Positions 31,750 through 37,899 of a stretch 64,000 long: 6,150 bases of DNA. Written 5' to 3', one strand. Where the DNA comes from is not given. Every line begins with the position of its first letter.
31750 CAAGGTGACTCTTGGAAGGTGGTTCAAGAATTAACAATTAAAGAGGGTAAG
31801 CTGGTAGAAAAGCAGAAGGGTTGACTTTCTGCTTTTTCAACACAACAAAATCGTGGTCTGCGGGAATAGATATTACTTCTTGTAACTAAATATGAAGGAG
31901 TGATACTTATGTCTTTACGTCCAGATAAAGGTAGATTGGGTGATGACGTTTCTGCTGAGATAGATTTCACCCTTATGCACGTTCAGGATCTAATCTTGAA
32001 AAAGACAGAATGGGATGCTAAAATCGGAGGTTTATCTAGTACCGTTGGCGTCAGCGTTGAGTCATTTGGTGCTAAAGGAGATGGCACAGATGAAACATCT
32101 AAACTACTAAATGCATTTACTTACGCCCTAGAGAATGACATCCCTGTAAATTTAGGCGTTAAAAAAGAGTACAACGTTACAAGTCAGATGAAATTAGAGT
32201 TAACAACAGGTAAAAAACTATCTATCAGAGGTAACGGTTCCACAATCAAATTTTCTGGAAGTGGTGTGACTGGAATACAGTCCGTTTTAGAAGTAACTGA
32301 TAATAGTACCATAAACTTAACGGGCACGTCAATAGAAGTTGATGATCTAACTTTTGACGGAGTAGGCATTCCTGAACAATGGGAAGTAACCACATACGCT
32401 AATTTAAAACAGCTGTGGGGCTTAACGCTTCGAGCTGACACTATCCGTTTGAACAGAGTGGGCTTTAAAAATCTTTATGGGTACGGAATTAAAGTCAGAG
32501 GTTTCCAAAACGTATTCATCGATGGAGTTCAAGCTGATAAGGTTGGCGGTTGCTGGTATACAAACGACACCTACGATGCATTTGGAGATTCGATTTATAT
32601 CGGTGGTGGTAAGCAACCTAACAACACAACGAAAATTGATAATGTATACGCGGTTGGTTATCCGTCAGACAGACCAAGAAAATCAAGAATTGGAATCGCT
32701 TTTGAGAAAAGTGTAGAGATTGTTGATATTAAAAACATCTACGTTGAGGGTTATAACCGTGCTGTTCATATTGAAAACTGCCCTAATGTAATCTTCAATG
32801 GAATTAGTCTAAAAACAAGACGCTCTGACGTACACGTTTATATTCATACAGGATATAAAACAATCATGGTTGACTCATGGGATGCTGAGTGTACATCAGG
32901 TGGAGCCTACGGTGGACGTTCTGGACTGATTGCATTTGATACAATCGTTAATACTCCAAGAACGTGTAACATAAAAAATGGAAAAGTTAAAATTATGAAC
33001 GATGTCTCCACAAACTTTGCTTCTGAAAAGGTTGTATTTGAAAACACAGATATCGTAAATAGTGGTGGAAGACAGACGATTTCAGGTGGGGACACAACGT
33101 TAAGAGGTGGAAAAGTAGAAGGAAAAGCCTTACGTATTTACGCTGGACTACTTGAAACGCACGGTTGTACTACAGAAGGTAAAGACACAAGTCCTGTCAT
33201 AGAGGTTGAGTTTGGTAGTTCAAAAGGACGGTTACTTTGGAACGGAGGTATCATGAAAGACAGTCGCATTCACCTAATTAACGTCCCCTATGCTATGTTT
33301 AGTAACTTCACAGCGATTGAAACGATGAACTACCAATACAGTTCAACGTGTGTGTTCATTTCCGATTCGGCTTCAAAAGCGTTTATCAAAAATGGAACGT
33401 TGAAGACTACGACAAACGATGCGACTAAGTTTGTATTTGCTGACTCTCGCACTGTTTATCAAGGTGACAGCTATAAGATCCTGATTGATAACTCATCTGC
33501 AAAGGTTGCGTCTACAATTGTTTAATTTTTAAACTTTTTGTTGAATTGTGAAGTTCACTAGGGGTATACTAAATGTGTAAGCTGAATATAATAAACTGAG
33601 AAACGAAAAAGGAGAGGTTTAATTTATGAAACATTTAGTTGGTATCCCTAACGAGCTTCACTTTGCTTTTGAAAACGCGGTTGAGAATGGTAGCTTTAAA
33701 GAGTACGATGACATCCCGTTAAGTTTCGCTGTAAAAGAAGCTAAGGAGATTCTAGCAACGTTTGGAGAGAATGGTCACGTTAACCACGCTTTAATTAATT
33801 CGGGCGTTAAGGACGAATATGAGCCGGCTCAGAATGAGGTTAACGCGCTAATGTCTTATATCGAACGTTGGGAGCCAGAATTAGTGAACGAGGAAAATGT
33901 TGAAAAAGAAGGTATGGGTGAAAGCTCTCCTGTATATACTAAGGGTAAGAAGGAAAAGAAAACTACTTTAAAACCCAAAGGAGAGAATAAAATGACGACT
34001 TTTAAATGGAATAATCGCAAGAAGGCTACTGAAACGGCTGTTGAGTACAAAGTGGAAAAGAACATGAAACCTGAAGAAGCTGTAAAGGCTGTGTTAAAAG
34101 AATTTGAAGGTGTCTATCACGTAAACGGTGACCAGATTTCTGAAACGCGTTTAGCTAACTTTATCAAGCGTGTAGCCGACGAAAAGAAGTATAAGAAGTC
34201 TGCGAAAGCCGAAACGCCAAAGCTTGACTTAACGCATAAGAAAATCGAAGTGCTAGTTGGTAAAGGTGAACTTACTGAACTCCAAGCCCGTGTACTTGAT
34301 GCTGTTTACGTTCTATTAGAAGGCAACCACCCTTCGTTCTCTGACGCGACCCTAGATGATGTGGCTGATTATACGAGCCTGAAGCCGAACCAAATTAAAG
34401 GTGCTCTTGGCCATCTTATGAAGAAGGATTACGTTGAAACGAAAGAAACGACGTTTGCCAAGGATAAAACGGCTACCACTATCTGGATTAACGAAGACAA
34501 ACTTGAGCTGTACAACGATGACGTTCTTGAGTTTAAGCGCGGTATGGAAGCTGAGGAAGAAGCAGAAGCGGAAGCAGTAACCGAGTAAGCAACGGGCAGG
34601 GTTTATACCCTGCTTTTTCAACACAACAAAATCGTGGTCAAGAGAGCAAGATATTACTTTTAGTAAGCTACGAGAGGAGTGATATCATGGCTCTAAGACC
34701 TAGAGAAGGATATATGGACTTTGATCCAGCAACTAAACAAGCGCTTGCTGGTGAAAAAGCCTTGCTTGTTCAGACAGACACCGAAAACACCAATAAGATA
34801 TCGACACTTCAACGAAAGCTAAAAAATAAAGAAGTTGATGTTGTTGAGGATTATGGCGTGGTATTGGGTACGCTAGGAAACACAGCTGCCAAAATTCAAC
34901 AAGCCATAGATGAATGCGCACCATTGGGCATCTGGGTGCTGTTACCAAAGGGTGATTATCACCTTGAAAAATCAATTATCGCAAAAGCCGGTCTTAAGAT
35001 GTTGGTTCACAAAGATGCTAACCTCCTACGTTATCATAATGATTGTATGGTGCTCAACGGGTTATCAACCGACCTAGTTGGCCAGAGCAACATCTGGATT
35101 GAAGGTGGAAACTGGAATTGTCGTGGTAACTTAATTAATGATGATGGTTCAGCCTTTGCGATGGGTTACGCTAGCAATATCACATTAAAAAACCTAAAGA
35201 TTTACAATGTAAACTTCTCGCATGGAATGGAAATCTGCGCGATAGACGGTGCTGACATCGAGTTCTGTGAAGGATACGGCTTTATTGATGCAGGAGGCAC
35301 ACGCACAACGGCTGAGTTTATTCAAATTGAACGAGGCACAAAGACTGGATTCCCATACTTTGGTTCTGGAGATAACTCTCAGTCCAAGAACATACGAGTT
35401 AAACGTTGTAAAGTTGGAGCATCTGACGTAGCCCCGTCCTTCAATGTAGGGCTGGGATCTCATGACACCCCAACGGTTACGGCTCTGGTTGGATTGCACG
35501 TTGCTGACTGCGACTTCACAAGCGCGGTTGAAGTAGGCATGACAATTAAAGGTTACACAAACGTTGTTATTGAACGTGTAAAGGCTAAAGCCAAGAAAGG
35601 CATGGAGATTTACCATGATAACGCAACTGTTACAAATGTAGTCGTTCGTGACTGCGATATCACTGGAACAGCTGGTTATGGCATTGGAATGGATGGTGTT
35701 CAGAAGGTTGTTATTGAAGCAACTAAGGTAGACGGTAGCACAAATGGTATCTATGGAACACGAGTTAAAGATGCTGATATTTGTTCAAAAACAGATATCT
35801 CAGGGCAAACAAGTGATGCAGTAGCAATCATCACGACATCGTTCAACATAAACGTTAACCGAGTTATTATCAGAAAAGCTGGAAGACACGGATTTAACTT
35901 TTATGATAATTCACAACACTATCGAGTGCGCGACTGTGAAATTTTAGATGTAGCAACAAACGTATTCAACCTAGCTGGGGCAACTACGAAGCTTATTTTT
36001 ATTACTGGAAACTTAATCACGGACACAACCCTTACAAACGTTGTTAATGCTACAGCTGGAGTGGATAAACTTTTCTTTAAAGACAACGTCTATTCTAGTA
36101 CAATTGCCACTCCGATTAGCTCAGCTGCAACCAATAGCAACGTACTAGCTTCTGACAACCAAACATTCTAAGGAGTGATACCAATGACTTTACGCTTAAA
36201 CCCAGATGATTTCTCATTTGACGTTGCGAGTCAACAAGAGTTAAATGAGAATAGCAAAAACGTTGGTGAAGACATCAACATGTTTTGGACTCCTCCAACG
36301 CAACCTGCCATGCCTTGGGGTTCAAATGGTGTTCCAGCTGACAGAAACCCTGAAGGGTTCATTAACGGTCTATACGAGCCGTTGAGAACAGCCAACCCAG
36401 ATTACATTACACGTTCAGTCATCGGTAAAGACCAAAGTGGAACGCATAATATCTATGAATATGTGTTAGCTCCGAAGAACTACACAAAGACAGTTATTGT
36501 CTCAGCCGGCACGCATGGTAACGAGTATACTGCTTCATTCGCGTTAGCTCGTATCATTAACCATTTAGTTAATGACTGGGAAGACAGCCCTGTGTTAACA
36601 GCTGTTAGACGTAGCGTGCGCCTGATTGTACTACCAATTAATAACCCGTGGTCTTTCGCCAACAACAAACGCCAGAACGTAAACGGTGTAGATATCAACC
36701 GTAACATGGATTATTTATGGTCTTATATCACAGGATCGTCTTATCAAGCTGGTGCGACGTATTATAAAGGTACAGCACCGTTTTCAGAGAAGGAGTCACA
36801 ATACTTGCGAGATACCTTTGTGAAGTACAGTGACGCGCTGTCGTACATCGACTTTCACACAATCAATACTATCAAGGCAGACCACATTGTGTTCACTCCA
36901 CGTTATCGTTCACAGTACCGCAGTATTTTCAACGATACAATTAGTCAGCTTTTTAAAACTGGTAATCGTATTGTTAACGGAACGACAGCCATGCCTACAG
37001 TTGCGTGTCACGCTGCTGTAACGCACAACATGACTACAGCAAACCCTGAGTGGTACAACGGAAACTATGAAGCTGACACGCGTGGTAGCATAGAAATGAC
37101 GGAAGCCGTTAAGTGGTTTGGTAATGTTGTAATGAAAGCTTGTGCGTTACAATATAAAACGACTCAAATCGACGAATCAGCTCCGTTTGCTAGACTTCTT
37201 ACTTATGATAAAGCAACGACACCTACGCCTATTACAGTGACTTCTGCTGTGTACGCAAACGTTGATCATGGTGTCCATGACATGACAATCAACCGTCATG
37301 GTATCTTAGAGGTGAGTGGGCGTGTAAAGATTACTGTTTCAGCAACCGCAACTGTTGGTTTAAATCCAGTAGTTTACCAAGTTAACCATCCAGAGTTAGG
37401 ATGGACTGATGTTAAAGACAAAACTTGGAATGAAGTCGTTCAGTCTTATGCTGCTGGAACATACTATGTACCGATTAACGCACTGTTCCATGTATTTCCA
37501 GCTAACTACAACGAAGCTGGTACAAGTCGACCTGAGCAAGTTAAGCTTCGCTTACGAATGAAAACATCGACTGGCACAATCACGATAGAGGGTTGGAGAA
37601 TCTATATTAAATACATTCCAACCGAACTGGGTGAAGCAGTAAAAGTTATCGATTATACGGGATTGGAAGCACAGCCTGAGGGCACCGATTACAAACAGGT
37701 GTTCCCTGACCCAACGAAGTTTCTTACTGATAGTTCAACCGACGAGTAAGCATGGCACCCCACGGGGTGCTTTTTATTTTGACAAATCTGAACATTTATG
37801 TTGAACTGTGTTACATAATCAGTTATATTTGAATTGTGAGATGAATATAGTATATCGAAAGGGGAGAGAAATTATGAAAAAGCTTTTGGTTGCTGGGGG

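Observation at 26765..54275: Duplicated ~300-bp non-coding element with compensatory twin hairpins (candidate origins or ncRNA)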

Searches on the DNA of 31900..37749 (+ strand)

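Call 7: search_dna_similar(query=window:31900-37749:+, collection=phages, mode=distant, max_rows=15)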
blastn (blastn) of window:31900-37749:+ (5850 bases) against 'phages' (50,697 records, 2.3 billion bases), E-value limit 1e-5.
Records with a match: 17; places in all: 17; records where one place covers at least 80% of the query: 0.
Best place of each record, by identity: 60-80% 17.
By first word of the organism name: Bacillus 16; Phage 1.
By host as written in the record: Bacillus megaterium 9; Bacillus megaterium Km 5; Bacillus megaterium strain Km Sp- 2; Staphylococcus aureus ZH 2 1.
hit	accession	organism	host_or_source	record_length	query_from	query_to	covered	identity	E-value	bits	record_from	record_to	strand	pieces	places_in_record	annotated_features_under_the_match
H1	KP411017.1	Bacillus phage Palmer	Bacillus megaterium strain Km Sp-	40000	2995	5669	44%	66.5%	1e-90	680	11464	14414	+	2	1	carboxypeptidase A | tailspike | ribosome_binding_site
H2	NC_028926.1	Bacillus phage Palmer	Bacillus megaterium strain Km Sp-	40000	2995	5669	44%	66.5%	1e-90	680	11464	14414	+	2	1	zinc carboxypeptidase | tail spike protein | ribosome_binding_site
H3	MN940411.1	Phage f2b1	Staphylococcus aureus ZH 2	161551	2887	5279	41%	67.7%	0e+0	789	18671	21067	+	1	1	tail spike protein | carboxypeptidase A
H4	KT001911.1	Bacillus phage Pavlov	Bacillus megaterium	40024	2995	5230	33%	66.3%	1e-97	494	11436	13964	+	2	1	tailspike protein | carboxypeptidase A | ribosome_binding_site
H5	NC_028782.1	Bacillus phage Pavlov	Bacillus megaterium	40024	2995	5230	33%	66.3%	1e-97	494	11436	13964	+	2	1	tail spike protein | zinc carboxypeptidase | ribosome_binding_site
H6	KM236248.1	Bacillus phage Pookie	Bacillus megaterium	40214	2995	5230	33%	66.0%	8e-94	466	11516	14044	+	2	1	tail spike protein | carboxypeptidase A | ribosome_binding_site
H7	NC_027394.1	Bacillus phage Pookie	Bacillus megaterium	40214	2995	5230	33%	66.0%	8e-94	466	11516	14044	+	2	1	tail spike protein | zinc carboxypeptidase | ribosome_binding_site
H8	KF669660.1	Bacillus phage Pony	Bacillus megaterium Km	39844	2995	5230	33%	65.9%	1e-91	464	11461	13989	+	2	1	tailspike | carboxypeptidase A | ribosome_binding_site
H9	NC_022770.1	Bacillus phage Pony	Bacillus megaterium Km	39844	2995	5230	33%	65.9%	1e-91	464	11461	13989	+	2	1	tail spike protein | zinc carboxypeptidase | ribosome_binding_site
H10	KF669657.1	Bacillus phage poppyseed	Bacillus megaterium Km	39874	2995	5230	33%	65.8%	5e-90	451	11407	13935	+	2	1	pre-neck appendage protein | carboxypeptidase A | ribosome_binding_site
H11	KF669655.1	Bacillus phage Page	Bacillus megaterium Km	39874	2995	5230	33%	65.8%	5e-90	451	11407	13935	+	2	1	tailspike | carboxypeptidase | ribosome_binding_site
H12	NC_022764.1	Bacillus phage Page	Bacillus megaterium Km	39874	2995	5230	33%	65.8%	5e-90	451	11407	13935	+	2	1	tail spike protein | zinc carboxypeptidase | ribosome_binding_site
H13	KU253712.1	Bacillus phage Eldridge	Bacillus megaterium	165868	2932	4276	23%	68.4%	3e-131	477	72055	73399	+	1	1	tail spike protein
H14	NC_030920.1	Bacillus phage Eldridge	Bacillus megaterium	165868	2932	4276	23%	68.4%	3e-131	477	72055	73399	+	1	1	tail spike protein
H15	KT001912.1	Bacillus phage Silence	Bacillus megaterium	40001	3057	3464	7%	67.2%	2e-25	125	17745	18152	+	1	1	tailspike protein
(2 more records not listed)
